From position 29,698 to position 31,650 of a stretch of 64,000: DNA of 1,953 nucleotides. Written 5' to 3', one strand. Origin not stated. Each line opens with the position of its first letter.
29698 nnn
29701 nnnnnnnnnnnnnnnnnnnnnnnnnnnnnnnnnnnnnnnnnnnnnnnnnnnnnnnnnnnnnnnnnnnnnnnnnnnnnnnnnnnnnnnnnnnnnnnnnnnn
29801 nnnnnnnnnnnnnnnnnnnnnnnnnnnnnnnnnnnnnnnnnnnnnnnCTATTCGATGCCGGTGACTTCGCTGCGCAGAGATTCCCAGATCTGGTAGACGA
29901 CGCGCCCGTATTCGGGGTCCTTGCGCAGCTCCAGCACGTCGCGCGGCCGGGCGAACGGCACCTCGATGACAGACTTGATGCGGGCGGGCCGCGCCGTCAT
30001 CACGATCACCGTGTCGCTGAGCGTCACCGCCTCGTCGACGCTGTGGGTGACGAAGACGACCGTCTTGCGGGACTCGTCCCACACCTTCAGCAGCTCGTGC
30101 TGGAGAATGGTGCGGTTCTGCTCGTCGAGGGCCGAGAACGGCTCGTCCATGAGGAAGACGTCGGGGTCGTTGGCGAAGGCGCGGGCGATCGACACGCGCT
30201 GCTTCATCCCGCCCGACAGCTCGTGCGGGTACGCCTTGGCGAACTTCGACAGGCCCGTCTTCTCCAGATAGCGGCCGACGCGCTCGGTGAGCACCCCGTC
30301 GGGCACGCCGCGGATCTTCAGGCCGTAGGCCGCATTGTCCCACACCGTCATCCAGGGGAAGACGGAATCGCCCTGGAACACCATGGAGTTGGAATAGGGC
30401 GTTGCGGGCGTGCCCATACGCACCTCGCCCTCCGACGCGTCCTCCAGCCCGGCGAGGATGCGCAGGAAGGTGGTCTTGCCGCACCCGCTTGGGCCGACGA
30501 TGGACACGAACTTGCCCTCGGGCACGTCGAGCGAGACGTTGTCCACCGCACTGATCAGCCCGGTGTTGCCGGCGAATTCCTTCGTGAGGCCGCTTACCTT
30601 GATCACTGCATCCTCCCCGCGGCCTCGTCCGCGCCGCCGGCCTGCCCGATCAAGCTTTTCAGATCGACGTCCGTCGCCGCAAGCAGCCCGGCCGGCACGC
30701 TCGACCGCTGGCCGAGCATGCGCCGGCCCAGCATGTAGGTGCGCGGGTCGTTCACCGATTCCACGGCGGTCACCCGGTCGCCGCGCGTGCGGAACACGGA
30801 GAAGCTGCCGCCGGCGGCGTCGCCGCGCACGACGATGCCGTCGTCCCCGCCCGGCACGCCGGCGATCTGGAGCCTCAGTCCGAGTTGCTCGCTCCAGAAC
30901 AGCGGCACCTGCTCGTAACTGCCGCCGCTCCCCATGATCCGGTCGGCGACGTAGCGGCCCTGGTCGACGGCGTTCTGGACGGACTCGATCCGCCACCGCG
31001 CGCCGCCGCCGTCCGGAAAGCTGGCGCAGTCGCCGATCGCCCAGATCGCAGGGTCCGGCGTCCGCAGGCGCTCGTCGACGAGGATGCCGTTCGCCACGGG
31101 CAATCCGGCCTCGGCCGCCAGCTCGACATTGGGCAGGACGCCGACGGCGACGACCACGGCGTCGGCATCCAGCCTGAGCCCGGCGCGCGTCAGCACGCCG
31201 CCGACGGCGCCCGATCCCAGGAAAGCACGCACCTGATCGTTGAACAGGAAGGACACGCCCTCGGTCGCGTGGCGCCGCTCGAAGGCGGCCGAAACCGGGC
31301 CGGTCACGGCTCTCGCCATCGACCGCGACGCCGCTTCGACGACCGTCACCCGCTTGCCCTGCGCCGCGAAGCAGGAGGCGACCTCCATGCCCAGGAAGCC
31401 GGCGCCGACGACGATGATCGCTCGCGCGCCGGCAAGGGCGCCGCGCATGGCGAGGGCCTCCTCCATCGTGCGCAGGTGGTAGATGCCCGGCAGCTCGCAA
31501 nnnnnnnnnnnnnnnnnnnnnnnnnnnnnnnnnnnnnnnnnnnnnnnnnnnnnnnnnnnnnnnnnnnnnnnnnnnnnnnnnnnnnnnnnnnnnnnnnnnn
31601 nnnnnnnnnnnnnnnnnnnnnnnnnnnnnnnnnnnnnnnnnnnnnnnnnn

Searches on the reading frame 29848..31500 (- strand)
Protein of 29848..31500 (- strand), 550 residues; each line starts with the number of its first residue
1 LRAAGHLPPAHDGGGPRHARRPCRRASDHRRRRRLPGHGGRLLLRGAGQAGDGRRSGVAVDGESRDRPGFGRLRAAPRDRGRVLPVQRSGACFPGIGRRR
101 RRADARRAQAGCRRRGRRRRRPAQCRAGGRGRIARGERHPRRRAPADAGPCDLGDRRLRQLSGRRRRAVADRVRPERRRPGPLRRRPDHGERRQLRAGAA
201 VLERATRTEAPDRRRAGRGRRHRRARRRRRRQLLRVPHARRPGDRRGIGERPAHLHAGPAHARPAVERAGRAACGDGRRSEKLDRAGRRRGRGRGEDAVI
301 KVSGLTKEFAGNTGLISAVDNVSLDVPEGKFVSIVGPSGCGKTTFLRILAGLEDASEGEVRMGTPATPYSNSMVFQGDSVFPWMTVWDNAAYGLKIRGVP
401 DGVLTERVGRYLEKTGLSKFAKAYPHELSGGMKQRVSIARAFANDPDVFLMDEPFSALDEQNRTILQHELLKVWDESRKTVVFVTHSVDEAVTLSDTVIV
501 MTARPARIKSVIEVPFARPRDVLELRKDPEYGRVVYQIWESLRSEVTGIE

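Call 25: search_protein_families(library=pfam, proteins=[window:29848-31500:-], max_evalue=0.001)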
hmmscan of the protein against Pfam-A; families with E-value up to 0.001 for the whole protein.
window:29848-31500:- (550 aa): 4 families
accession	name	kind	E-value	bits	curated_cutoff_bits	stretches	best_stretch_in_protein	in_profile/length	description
PF00005.33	ABC_tran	-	6.6e-31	108.2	25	1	320-455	2-136/137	ABC transporter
PF13304.12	AAA_21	-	6.6e-06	26.8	27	0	332-355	2-25/304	AAA domain, putative AbiEii toxin, Type IV TA system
PF02463.25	SMC_N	-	4.4e-05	23.4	40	0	424-503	133-213/220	RecF/RecN/SMC N terminal domain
PF00004.35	AAA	-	5e-05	24.2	21.2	0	334-351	3-20/131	ATPase family associated with various cellular activities (AAA)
